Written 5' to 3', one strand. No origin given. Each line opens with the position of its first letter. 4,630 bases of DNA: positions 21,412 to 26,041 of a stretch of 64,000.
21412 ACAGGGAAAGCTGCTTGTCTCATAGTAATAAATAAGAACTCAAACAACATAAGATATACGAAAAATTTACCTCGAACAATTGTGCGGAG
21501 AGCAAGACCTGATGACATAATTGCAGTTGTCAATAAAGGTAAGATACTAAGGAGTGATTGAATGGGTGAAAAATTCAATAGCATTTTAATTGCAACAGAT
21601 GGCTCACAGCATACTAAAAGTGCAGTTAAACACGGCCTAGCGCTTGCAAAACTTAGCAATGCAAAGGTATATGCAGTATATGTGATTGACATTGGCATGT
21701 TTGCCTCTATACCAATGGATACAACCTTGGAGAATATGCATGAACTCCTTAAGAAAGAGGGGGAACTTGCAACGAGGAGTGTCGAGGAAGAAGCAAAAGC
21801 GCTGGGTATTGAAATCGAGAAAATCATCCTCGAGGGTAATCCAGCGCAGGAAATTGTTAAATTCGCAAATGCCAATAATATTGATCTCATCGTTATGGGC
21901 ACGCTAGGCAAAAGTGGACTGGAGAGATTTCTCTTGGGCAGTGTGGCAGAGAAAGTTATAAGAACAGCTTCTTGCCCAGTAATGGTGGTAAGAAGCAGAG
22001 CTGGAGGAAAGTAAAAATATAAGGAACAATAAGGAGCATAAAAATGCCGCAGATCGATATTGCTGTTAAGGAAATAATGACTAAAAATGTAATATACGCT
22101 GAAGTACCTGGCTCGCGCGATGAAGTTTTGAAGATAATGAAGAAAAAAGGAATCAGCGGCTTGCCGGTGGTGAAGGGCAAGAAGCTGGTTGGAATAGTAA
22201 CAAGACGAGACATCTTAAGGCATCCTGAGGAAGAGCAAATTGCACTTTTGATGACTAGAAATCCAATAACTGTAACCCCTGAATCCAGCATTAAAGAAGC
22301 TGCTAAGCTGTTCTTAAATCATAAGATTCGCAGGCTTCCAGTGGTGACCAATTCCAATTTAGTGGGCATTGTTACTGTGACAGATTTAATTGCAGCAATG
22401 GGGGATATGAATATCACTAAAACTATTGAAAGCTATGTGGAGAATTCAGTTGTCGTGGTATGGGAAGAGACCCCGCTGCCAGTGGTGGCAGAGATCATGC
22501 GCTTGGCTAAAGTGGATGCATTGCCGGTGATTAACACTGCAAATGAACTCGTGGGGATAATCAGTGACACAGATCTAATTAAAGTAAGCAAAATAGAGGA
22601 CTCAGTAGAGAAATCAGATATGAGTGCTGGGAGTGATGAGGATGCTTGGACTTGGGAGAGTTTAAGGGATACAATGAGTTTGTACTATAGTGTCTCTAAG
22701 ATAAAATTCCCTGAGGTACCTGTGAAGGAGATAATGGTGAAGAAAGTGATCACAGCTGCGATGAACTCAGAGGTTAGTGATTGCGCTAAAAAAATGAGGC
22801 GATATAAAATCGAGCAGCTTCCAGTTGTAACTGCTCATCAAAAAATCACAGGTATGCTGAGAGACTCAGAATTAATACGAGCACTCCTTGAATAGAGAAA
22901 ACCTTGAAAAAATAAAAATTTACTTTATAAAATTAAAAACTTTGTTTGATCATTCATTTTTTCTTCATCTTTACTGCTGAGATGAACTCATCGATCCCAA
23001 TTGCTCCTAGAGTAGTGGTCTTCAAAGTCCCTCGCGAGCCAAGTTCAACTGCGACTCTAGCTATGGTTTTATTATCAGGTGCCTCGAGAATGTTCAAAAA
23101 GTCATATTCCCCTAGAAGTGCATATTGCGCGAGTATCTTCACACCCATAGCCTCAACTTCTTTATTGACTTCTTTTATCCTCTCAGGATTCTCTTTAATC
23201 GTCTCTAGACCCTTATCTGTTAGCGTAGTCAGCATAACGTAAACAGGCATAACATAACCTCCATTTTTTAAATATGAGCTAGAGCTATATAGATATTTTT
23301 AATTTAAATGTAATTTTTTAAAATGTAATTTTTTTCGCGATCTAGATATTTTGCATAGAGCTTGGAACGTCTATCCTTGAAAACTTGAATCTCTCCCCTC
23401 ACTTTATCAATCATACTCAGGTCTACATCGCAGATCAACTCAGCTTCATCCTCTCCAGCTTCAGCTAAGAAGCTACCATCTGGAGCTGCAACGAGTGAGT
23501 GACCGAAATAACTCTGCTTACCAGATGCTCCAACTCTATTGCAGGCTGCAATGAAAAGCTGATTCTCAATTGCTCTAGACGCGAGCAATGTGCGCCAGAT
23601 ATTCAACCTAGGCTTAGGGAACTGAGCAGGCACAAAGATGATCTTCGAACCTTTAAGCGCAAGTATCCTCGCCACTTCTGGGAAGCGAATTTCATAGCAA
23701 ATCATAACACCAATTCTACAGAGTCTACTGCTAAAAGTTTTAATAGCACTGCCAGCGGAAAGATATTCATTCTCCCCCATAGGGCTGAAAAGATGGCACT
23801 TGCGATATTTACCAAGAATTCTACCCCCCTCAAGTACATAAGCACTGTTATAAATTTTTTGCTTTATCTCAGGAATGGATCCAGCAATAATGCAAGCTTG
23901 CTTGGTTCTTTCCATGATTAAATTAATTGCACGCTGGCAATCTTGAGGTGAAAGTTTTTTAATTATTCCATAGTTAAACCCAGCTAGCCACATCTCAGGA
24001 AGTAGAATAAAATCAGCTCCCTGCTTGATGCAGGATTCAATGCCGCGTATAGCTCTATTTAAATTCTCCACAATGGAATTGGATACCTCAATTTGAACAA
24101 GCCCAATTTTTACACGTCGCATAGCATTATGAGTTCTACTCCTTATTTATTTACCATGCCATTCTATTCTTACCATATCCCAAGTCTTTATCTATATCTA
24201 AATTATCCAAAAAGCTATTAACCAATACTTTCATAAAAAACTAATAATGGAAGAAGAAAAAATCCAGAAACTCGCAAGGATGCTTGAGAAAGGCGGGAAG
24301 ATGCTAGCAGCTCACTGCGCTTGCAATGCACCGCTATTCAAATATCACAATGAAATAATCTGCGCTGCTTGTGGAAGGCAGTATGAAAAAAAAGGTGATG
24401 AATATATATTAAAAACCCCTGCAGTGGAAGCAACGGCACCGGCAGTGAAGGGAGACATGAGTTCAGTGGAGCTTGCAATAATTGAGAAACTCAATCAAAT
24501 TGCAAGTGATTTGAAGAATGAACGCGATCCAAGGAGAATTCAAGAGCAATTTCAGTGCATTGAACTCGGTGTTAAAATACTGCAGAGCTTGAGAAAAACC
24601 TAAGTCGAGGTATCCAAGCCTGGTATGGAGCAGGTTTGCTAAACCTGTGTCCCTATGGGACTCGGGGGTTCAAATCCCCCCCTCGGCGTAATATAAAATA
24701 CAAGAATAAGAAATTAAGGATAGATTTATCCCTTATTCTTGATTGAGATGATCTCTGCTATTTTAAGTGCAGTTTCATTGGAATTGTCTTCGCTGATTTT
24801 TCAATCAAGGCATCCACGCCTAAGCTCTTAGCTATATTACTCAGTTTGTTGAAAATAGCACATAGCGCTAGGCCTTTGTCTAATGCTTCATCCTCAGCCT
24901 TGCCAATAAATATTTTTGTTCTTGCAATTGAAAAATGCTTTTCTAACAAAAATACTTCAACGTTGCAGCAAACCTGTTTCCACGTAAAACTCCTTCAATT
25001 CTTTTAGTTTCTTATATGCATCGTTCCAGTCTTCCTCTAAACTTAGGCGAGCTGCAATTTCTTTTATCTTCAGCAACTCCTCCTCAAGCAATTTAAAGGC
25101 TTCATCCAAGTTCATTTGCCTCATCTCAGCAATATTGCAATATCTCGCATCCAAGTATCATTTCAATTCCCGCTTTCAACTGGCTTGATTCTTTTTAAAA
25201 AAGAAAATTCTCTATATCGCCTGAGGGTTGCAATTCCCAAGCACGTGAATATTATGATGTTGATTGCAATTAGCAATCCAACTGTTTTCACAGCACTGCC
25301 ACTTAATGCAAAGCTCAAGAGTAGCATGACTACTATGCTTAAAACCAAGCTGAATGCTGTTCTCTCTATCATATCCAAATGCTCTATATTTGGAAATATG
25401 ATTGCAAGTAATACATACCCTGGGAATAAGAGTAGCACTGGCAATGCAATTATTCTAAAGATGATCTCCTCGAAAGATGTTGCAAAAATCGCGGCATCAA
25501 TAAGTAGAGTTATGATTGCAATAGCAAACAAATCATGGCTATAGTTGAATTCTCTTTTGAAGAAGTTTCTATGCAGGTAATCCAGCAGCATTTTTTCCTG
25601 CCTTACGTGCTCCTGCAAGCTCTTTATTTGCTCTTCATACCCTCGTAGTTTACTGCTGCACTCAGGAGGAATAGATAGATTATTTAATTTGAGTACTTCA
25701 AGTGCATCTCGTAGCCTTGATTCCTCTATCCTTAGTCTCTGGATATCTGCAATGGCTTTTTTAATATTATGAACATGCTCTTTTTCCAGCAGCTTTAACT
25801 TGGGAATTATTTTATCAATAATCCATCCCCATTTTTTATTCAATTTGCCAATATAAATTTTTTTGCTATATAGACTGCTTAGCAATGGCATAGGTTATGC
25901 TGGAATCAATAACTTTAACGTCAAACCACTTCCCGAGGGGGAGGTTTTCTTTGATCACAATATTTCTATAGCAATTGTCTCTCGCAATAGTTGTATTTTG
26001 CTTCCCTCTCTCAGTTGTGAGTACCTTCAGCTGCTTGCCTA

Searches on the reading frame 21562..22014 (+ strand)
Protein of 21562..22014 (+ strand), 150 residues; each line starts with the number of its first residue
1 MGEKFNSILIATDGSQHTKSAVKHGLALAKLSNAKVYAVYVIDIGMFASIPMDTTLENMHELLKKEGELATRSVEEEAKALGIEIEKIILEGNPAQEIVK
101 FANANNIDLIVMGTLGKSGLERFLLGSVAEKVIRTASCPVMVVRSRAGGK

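Call 74: search_protein_families(library=pfam, proteins=[window:21562-22014:+], max_evalue=0.00001)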
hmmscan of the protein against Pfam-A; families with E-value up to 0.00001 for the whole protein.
window:21562-22014:+ (150 aa): 1 family
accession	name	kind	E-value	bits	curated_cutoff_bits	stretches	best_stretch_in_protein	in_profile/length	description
PF00582.32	Usp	-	4.3e-38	131.5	24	1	5-144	2-141/141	Universal stress protein family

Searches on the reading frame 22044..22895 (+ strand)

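Call 74: search_protein_families(library=pfam, proteins=[window:22044-22895:+], max_evalue=0.00001)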
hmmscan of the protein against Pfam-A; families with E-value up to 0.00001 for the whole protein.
window:22044-22895:+ (283 aa): 1 family
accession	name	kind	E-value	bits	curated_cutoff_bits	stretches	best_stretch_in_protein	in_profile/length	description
PF00571.33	CBS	-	6.9e-58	193.2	24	4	69-119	4-55/57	CBS domain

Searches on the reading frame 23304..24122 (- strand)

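Call 74: search_protein_families(library=pfam, proteins=[window:23304-24122:-], max_evalue=0.00001)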
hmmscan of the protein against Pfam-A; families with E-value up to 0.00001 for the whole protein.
window:23304-24122:- (272 aa): 1 family
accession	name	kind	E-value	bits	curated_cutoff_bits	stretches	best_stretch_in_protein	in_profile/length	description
PF00795.27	CN_hydrolase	-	2.4e-47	161.9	23.2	1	5-242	1-255/256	Carbon-nitrogen hydrolase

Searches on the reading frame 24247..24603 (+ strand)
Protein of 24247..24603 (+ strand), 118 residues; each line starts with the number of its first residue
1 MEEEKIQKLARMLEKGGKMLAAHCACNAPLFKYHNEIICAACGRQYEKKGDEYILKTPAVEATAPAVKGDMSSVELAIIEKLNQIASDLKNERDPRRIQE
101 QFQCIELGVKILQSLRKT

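Call 74: search_protein_families(library=pfam, proteins=[window:24247-24603:+], max_evalue=0.00001)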
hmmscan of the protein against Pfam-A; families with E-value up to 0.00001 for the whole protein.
window:24247-24603:+ (118 aa): 1 family
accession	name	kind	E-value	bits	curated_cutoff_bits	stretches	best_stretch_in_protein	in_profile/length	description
PF06677.18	Auto_anti-p27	-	5.5e-12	46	24.1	1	8-43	2-40/40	Sjogren's syndrome/scleroderma autoantigen 1 (Autoantigen p27)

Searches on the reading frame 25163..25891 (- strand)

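Call 74: search_protein_families(library=pfam, proteins=[window:25163-25891:-], max_evalue=0.00001)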
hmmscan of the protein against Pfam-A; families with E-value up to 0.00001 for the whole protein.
window:25163-25891:- (242 aa): 1 family
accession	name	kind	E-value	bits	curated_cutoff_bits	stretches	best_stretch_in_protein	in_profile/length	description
PF07760.16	DUF1616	-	1.2e-12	48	31.6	1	125-227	2-119/307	Protein of unknown function (DUF1616)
